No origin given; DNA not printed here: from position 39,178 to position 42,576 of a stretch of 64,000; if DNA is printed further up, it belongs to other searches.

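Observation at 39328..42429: Stand-alone 1033-aa SF1 helicase fused to a Vsr/DUF559-type endonuclease: candidate single-protein nucleic-acid defence or surveillance enzyme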

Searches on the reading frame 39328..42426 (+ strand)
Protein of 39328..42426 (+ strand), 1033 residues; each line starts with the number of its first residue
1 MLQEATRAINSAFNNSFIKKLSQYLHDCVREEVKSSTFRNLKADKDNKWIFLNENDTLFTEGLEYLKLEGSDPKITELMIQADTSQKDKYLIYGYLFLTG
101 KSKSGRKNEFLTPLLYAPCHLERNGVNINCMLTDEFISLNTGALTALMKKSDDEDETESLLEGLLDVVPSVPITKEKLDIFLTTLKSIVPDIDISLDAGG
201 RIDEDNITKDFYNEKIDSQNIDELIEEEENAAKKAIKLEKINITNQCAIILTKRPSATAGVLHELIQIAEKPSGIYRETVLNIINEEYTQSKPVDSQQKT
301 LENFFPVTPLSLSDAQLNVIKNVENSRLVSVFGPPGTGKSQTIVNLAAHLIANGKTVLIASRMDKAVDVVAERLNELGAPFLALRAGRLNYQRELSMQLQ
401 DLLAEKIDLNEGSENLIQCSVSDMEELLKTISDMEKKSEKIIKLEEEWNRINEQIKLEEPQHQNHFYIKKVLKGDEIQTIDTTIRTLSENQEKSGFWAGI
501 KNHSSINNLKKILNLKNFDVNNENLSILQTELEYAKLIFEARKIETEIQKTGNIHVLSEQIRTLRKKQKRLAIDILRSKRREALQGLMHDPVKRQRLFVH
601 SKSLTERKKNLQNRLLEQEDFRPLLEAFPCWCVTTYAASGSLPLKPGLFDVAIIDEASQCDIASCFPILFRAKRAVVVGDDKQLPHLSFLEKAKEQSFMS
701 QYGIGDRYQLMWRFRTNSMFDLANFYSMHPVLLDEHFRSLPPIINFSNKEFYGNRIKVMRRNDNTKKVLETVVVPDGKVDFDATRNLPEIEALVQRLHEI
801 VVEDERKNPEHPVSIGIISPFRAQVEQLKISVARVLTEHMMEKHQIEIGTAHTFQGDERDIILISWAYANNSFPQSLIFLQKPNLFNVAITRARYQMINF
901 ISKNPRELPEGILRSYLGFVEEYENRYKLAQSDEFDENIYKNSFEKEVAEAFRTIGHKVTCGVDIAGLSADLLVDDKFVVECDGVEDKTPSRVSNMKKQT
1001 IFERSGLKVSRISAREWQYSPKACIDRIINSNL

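Call 3: search_protein_families(library=pfam, proteins=[window:39328-42426:+], max_evalue=1)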
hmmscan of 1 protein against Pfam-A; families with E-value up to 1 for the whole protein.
window:39328-42426:+ (1033 aa): 26 families (the best 25 are shown)
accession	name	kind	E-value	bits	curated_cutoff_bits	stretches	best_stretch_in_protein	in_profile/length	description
PF13087.12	AAA_12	-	3.5e-24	85.9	27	1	718-898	4-189/195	AAA domain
PF13086.12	AAA_11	-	4.9e-24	85.9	27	2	544-685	106-251/257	AAA domain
PF18741.7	MTES_1575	-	1.2e-10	41.8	38.2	1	944-1030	1-94/96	REase_MTES_1575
PF13245.12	AAA_19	-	1.3e-10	42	25.1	2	318-377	3-64/134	AAA domain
PF13604.12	AAA_30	-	4.1e-10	40.1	27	2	312-374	2-66/191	AAA domain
PF01443.25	Viral_helicase1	-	1.5e-06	28.7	21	1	645-716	56-132/228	Viral superfamily 1 RNA helicase core domain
PF02562.22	PhoH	-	0.00047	20.1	27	1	313-357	6-50/205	PhoH-like protein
PF20720.3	nSTAND3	-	0.0019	18.4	27.2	1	319-371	10-62/155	Novel STAND NTPase 3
PF05127.21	NAT10_TcmA_helicase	-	0.0041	17.5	22.7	1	332-376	3-48/176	RNA cytidine acetyltransferase NAT10/TcmA, helicase domain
PF13481.12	AAA_25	-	0.0061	16.6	27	1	321-388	27-98/195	AAA domain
PF12774.13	AAA_6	-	0.011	15.2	25.2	0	320-351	26-57/327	Hydrolytic ATP binding site of dynein motor region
PF00004.35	AAA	-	0.02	15.8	21.2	1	331-376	3-48/131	ATPase family associated with various cellular activities (AAA)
PF00270.35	DEAD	-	0.024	14.8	26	1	314-402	2-92/167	DEAD/DEAH box helicase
PF03308.22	MeaB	-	0.027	13.9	23.1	1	320-359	27-66/273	Methylmalonyl Co-A mutase-associated GTPase MeaB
PF13191.12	AAA_16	-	0.032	15.2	32.6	1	325-366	21-63/167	AAA ATPase domain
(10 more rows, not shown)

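Call 4: search_protein_families(library=padloc, proteins=[window:39328-42426:+], max_evalue=1)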
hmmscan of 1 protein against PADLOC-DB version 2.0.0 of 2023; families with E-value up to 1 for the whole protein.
window:39328-42426:+ (1033 aa): 7 families
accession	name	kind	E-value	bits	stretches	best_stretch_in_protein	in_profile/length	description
PDLC05009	PDC-S37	-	2.2e-54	182.9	2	415-1029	708-1335/1550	-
PDLC03924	MkoC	-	8.5e-51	171.1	2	413-935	441-981/1136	-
PDLC03920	MkoA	-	1.4e-37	127.6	1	312-898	616-1071/1112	-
PDLC03921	MkoA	-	7.8e-30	101.4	2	641-897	1289-1561/1607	-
PDLC02194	Hhe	-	3.4e-27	92.1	2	614-1029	1346-1777/1911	-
PDLC02895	DpdJ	-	3.4e-09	32.1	2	816-904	372-455/2112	DpdJ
PDLC04140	mad8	-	1.1e-08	32.9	1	317-454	18-151/314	mads_8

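Call 5: search_protein_families(library=ncbifam, proteins=[window:39328-42426:+], max_evalue=1)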
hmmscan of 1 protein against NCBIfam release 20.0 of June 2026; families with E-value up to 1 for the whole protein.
window:39328-42426:+ (1033 aa): 20 families
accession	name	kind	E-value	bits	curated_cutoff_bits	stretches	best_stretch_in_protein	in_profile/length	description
NF058533.1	antiphage_ProA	equivalog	2.4e-51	174.5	1500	2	417-1030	1066-1701/1903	anti-phage protein ProA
TIGR00376.1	TIGR00376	hypoth_equivalog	8.5e-39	133.5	348.9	3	812-899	529-607/639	IGHMBP2 family helicase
NF040671.1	PLuB_AAA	exception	3.3e-34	117.5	999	2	649-904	963-1233/1256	PLuB system helicase-like protein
NF042953.1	Hhe_antiphage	equivalog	1e-32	112.7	2000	2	568-1030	1203-1678/1797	DUF4011 domain-containing anti-phage protein Hhe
TIGR01448.2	helicase_RecD2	equivalog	0.00014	20.2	500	2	278-361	284-366/713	SF1B family DNA helicase RecD2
TIGR01447.1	recD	equivalog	0.00073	18.2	310.15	1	276-353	116-190/597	exodeoxyribonuclease V subunit alpha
NF006038.0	PRK08181.1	subfamily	0.0046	16.3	317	1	299-365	76-146/271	transposase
NF042959.1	IteA_antiphage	equivalog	0.0062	15.7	510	1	321-365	120-160/367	anti-phage ATPase IteA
TIGR03499.1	FlhF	equivalog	0.0074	16.3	174.15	1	320-357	192-231/286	flagellar biosynthesis GTPase FlhF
NF009701.0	PRK13230.1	subfamily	0.0089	15.1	350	1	329-361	4-36/291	nitrogenase reductase-like protein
NF008127.0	PRK10875.1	equivalog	0.014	13.9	671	1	278-357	123-202/619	exodeoxyribonuclease V subunit alpha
TIGR00064.1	ftsY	equivalog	0.018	14.3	260.7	1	316-361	69-114/279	signal recognition particle-docking protein FtsY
TIGR02768.1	TraA_Ti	equivalog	0.018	13.3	590.45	1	308-366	356-415/751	Ti-type conjugative transfer relaxase TraA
NF006746.0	PRK09270.1-5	subfamily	0.022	13.7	250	1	324-364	19-63/210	nucleoside/nucleotide kinase family protein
TIGR02237.1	recomb_radB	equivalog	0.028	14.3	172.4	1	322-405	8-95/210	DNA repair and recombination protein RadB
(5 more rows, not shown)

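Call 9: find_homologous_proteins(query=window:39328-42426:+, max_evalue=1e-10)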
Query window:39328-42426:+ (1033 aa): 2632 proteins with E <= 1e-10 among 8000 candidates; the best 120 are listed.
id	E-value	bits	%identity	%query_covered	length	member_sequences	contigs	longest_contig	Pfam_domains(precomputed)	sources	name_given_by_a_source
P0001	0.0e+0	2303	100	100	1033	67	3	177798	PF13087.13,PF13086.13,PF01443.25,PF13604.13,PF13245.13,PF18741.8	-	-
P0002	0.0e+0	2149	92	100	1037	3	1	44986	PF13087.13,PF13086.13,PF01443.25,PF13604.13,PF13245.13,PF18741.8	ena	-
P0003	0.0e+0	2145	92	100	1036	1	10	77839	PF13087.13,PF13086.13,PF01443.25,PF13604.13,PF13245.13,PF18741.8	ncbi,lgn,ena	-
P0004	0.0e+0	2131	93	100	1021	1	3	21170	PF13087.13,PF13086.13,PF01443.25,PF13604.13,PF13245.13,PF18741.8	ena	-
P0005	0.0e+0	2122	91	100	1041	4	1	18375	PF13087.13,PF13086.13,PF01443.25,PF13604.13,PF13245.13,PF18741.8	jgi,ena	-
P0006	0.0e+0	2115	91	100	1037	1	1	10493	PF13087.13,PF13086.13,PF01443.25,PF13604.13,PF13245.13,PF18741.8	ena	-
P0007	0.0e+0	2104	90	100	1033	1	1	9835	PF13087.13,PF13086.13,PF01443.25,PF13604.13,PF13245.13,PF18741.8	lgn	-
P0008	0.0e+0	2103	90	100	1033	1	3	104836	PF13087.13,PF13086.13,PF01443.25,PF13604.13,PF13245.13,PF18741.8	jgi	-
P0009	0.0e+0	2100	90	100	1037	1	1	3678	PF13087.13,PF13086.13,PF01443.25,PF13604.13,PF13245.13,PF18741.8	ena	-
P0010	0.0e+0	2094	90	100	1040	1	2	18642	PF13087.13,PF13086.13,PF01443.25,PF13604.13,PF13245.13,PF18741.8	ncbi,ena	-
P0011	0.0e+0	2091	89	100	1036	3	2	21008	PF13087.13,PF13086.13,PF01443.25,PF13604.13,PF13245.13,PF18741.8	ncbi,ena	-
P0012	0.0e+0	2088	89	100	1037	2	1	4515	PF13087.13,PF13086.13,PF01443.25,PF13604.13,PF13245.13,PF18741.8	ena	-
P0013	0.0e+0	2082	89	100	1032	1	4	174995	PF13087.13,PF13086.13,PF01443.25,PF13604.13,PF13245.13,PF18741.8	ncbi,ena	-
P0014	0.0e+0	2081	89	100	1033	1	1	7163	PF13087.13,PF13086.13,PF01443.25,PF13604.13,PF13245.13,PF18741.8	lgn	-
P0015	0.0e+0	2072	89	100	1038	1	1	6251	PF13087.13,PF13086.13,PF01443.25,PF13604.13,PF13245.13,PF18741.8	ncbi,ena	-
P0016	0.0e+0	2067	88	100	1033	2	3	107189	PF13087.13,PF13086.13,PF01443.25,PF13604.13,PF13245.13,PF18741.8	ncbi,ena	-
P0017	0.0e+0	2063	89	100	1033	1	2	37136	PF13087.13,PF13086.13,PF01443.25,PF13604.13,PF13245.13,PF18741.8,PF00580.28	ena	-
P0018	0.0e+0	2061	88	100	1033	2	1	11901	PF13087.13,PF13086.13,PF01443.25,PF13604.13,PF13245.13,PF18741.8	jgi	-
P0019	0.0e+0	2060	88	100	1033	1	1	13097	PF13087.13,PF13086.13,PF01443.25,PF13604.13,PF13245.13,PF18741.8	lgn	-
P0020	0.0e+0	2059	88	100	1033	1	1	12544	PF13087.13,PF13086.13,PF01443.25,PF13604.13,PF13245.13,PF18741.8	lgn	-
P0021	0.0e+0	2057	88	100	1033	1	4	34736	PF13087.13,PF13086.13,PF01443.25,PF13604.13,PF13245.13,PF18741.8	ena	-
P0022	0.0e+0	2057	88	100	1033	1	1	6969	PF13087.13,PF13086.13,PF01443.25,PF13604.13,PF13245.13,PF18741.8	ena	-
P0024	0.0e+0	2038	87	100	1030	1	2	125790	PF13087.13,PF13086.13,PF01443.25,PF13604.13,PF13245.13,PF18741.8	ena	-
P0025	0.0e+0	2035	87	100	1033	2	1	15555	PF13087.13,PF13086.13,PF01443.25,PF13604.13,PF13245.13,PF18741.8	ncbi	-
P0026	0.0e+0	2027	86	100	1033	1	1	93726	PF13087.13,PF13086.13,PF01443.25,PF13604.13,PF13245.13,PF18741.8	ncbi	-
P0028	0.0e+0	2024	86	100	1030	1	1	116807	PF13087.13,PF13086.13,PF01443.25,PF13604.13,PF13245.13,PF18741.8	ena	-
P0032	0.0e+0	2018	86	100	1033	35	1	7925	PF13087.13,PF13086.13,PF01443.25,PF13604.13,PF13245.13,PF18741.8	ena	-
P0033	0.0e+0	2017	86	100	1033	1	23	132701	PF13087.13,PF13086.13,PF01443.25,PF13604.13,PF13245.13,PF18741.8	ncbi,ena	-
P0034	0.0e+0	2016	86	100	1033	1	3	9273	PF13087.13,PF13086.13,PF01443.25,PF13604.13,PF13245.13,PF18741.8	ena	-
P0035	0.0e+0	2014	86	100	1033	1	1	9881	PF13087.13,PF13086.13,PF01443.25,PF13604.13,PF13245.13,PF18741.8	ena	-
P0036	0.0e+0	2014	86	100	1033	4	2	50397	PF13087.13,PF13086.13,PF01443.25,PF13604.13,PF13245.13,PF18741.8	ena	-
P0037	0.0e+0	2013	86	100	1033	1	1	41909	PF13087.13,PF13086.13,PF01443.25,PF13604.13,PF13245.13,PF18741.8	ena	-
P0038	0.0e+0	2012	86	100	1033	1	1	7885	PF13087.13,PF13086.13,PF01443.25,PF13604.13,PF13245.13,PF18741.8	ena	-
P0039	0.0e+0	2012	86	100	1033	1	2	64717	PF13087.13,PF13086.13,PF01443.25,PF13604.13,PF13245.13,PF18741.8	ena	-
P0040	0.0e+0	2011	86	100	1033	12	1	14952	PF13087.13,PF13086.13,PF01443.25,PF13604.13,PF13245.13,PF18741.8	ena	-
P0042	0.0e+0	2011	86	100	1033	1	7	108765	PF13087.13,PF13086.13,PF01443.25,PF13604.13,PF13245.13,PF18741.8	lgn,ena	-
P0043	0.0e+0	2010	86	100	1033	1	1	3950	PF13087.13,PF13086.13,PF01443.25,PF13604.13,PF13245.13,PF18741.8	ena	-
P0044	0.0e+0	2009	86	100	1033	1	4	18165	PF13087.13,PF13086.13,PF01443.25,PF13604.13,PF13245.13,PF18741.8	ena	-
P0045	0.0e+0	2009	86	100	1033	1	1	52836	PF13087.13,PF13086.13,PF01443.25,PF13604.13,PF13245.13,PF18741.8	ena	-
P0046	0.0e+0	2009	86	100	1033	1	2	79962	PF13087.13,PF13086.13,PF01443.25,PF13604.13,PF13245.13,PF18741.8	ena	-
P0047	0.0e+0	2007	86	100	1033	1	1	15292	PF13087.13,PF13086.13,PF01443.25,PF13604.13,PF13245.13,PF18741.8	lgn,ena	-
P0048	0.0e+0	2007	86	100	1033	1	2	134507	PF13087.13,PF13086.13,PF01443.25,PF13604.13,PF13245.13,PF18741.8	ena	-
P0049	0.0e+0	2005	85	100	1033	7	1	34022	PF13087.13,PF13086.13,PF01443.25,PF13604.13,PF13245.13,PF18741.8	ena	-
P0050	0.0e+0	2005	85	100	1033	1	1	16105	PF13087.13,PF13086.13,PF01443.25,PF13604.13,PF13245.13,PF18741.8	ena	-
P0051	0.0e+0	2004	86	100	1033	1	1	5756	PF13087.13,PF13086.13,PF01443.25,PF13604.13,PF13245.13,PF18741.8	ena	-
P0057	0.0e+0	2000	85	100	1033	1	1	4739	PF13087.13,PF13086.13,PF01443.25,PF13604.13,PF13245.13,PF18741.8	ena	-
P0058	0.0e+0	2000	85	100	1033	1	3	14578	PF13087.13,PF13086.13,PF01443.25,PF13604.13,PF13245.13,PF18741.8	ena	-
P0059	0.0e+0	2000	85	100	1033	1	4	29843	PF13087.13,PF13086.13,PF01443.25,PF13604.13,PF13245.13,PF18741.8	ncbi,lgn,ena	-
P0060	0.0e+0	2000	85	100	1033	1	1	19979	PF13087.13,PF13086.13,PF01443.25,PF13604.13,PF13245.13,PF18741.8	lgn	-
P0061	0.0e+0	1999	85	100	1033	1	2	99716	PF13087.13,PF13086.13,PF01443.25,PF13604.13,PF13245.13,PF18741.8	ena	-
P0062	0.0e+0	1999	85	100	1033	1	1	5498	PF13087.13,PF13086.13,PF01443.25,PF13604.13,PF13245.13,PF18741.8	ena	-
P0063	0.0e+0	1999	85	100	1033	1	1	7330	PF13087.13,PF13086.13,PF01443.25,PF13604.13,PF13245.13,PF18741.8,PF02562.23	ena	-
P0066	0.0e+0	1998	85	100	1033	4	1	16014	PF13087.13,PF13086.13,PF01443.25,PF13604.13,PF13245.13,PF18741.8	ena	-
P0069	0.0e+0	1997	85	100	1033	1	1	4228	PF13087.13,PF13086.13,PF01443.25,PF13604.13,PF13245.13,PF18741.8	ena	-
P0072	0.0e+0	1996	85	100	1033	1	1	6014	PF13087.13,PF13086.13,PF01443.25,PF13604.13,PF13245.13,PF18741.8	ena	-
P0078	0.0e+0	1994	85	100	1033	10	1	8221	PF13087.13,PF13086.13,PF01443.25,PF13604.13,PF13245.13,PF18741.8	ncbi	-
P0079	0.0e+0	1994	85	100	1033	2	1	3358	PF13087.13,PF13086.13,PF01443.25,PF13604.13,PF13245.13,PF18741.8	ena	-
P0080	0.0e+0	1994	85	100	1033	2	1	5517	PF13087.13,PF13086.13,PF01443.25,PF13604.13,PF13245.13,PF18741.8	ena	-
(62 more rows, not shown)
